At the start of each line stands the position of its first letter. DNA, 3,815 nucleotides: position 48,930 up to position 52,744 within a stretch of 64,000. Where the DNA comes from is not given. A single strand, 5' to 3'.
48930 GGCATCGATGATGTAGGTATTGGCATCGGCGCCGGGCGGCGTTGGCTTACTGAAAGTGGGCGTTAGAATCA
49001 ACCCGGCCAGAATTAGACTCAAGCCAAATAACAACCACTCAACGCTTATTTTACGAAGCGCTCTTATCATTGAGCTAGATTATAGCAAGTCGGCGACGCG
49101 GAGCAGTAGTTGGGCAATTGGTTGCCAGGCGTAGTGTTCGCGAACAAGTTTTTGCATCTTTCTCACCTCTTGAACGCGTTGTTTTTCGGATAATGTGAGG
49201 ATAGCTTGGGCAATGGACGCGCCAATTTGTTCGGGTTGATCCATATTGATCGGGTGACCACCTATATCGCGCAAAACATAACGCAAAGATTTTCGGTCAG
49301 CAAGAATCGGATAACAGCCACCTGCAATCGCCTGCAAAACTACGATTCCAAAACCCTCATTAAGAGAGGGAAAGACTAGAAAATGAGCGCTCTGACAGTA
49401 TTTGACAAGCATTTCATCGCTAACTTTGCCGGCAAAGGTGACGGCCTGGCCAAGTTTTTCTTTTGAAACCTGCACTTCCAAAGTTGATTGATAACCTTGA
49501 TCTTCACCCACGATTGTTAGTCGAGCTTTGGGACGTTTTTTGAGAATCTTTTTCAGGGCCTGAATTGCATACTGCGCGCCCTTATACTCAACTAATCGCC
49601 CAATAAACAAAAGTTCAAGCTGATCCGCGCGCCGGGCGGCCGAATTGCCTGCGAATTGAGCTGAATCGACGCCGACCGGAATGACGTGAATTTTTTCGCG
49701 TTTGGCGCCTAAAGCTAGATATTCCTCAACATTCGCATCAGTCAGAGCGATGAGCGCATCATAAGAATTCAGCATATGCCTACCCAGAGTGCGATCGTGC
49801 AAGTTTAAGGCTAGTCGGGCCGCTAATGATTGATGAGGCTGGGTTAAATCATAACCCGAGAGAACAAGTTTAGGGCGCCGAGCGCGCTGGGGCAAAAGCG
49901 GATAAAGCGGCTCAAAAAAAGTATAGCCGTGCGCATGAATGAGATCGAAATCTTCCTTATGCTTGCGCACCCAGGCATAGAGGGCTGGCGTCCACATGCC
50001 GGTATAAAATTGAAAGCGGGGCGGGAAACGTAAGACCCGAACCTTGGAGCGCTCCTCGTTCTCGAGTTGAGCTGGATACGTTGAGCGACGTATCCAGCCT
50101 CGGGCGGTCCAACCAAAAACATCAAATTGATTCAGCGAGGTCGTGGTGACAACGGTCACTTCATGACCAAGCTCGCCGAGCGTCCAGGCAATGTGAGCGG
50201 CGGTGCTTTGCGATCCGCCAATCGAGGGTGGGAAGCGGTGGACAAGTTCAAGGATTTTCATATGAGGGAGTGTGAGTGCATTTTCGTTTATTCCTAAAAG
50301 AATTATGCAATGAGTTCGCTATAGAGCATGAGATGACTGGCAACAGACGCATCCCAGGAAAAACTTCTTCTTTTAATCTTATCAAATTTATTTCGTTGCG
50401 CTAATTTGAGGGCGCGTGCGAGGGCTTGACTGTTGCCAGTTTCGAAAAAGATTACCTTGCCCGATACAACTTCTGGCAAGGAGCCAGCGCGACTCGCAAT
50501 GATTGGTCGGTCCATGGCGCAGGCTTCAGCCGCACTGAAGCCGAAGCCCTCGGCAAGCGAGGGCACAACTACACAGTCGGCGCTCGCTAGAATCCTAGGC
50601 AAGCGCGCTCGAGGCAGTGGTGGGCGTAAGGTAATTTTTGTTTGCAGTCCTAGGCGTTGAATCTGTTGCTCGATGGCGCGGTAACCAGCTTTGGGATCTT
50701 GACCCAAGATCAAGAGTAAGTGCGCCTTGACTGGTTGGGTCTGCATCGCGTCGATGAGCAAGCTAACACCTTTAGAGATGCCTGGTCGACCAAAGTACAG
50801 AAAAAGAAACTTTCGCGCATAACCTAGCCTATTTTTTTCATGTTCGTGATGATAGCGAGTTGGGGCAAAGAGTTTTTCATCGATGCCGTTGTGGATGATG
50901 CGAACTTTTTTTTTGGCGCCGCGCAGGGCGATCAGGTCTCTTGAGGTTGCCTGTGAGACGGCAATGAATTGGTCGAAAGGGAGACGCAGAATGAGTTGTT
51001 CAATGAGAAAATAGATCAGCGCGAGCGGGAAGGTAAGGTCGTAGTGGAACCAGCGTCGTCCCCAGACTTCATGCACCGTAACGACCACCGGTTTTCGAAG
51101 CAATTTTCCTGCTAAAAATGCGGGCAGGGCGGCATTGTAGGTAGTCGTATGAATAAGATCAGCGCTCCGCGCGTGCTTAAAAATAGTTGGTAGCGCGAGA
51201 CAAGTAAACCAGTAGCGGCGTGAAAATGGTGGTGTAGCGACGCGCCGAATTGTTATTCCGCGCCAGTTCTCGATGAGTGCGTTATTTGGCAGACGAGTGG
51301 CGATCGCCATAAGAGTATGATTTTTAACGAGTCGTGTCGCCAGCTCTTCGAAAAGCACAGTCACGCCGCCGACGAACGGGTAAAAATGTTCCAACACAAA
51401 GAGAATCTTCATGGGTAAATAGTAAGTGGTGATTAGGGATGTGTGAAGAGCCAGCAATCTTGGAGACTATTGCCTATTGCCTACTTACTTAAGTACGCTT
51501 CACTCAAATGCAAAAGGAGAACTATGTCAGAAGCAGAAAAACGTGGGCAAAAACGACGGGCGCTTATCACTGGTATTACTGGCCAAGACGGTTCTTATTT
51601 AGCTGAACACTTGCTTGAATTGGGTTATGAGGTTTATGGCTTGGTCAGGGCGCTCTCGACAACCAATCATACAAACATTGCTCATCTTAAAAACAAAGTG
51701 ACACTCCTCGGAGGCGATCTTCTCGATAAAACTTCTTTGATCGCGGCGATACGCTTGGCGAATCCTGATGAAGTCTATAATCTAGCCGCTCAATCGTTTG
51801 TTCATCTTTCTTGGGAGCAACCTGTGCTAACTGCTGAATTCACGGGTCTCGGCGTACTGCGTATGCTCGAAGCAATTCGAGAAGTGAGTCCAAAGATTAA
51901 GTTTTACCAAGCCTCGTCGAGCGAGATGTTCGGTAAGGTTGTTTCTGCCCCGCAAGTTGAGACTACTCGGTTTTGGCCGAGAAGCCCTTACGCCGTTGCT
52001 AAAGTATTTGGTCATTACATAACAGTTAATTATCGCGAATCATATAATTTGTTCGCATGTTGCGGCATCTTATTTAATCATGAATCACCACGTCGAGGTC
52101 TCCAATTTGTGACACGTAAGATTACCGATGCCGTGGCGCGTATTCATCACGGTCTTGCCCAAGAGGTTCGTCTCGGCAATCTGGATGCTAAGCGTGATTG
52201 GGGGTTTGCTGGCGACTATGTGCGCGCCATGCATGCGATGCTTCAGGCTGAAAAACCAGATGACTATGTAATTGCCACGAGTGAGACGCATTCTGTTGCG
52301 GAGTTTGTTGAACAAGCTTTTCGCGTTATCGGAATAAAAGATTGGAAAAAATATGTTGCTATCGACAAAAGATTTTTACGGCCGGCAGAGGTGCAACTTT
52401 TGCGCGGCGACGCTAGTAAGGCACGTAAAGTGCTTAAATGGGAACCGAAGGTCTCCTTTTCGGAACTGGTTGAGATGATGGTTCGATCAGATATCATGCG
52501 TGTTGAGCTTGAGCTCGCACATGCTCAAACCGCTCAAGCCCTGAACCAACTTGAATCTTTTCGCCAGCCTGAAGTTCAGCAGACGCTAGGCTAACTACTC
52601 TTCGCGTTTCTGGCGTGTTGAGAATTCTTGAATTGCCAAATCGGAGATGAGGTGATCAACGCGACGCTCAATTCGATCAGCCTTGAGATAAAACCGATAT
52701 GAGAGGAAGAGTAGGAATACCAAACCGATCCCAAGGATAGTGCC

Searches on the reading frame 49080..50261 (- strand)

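Call 10: search_protein_families(library=pfam, proteins=[window:49080-50261:-], max_evalue=0.001)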
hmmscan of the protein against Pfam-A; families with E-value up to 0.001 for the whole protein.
window:49080-50261:- (393 aa): 5 families
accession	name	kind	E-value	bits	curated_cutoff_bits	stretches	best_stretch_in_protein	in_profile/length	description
PF00534.26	Glycos_transf_1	-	2.1e-27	96.2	26.4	1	210-355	11-157/172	Glycosyl transferases group 1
PF13692.12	Glyco_trans_1_4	-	1.6e-22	80.8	27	1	216-355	3-137/142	Glycosyl transferases group 1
PF13579.12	Glyco_trans_4_4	-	1.3e-20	74.7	29.7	1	15-197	1-158/158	Glycosyl transferase 4-like domain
PF13439.12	Glyco_transf_4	-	3.4e-19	69.9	28.5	1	14-200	1-168/170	Glycosyltransferase Family 4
PF20706.3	GT4-conflict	-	1.2e-13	51.3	26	1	179-325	162-314/385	Family 4 Glycosyltransferase in conflict systems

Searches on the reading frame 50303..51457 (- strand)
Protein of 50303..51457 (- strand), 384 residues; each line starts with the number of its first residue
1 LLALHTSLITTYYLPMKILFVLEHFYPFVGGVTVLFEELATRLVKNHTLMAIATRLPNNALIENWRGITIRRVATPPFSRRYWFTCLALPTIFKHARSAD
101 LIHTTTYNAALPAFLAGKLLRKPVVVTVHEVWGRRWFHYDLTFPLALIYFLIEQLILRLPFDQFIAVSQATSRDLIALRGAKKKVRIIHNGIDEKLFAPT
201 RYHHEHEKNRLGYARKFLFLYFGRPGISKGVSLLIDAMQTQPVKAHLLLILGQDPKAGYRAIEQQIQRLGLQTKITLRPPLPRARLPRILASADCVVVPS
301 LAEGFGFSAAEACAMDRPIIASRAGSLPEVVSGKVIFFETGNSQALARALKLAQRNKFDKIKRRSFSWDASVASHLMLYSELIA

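Call 10: search_protein_families(library=pfam, proteins=[window:50303-51457:-], max_evalue=0.001)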
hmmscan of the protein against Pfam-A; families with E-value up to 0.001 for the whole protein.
window:50303-51457:- (384 aa): 5 families
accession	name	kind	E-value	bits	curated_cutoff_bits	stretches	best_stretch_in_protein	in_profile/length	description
PF13439.12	Glyco_transf_4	-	6.3e-27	95.1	28.5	1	29-194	1-168/170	Glycosyltransferase Family 4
PF00534.26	Glycos_transf_1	-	5.4e-22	78.6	26.4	1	214-361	13-160/172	Glycosyl transferases group 1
PF13692.12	Glyco_trans_1_4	-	5.6e-21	75.7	27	1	218-351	3-137/142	Glycosyl transferases group 1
PF13579.12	Glyco_trans_4_4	-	1.4e-17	64.9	29.7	1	30-191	1-158/158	Glycosyl transferase 4-like domain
PF20706.3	GT4-conflict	-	2.8e-10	40.2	26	1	213-327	194-316/385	Family 4 Glycosyltransferase in conflict systems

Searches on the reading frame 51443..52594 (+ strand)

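Call 10: search_protein_families(library=pfam, proteins=[window:51443-52594:+], max_evalue=0.001)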
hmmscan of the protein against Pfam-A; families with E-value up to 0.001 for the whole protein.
window:51443-52594:+ (383 aa): 4 families
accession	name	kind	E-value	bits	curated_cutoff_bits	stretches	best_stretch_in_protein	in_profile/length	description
PF16363.11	GDP_Man_Dehyd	-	5.2e-129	430.9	27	1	41-346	1-332/332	GDP-mannose 4,6 dehydratase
PF01370.27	Epimerase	-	2.2e-66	224.1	20.9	1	40-278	1-240/240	NAD dependent epimerase/dehydratase family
PF05368.20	NmrA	-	5.6e-07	29.9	27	1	37-106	2-70/298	NmrA-like family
PF04321.23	RmlD_sub_bind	-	5.2e-05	22.9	27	1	39-201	2-143/287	RmlD substrate binding domain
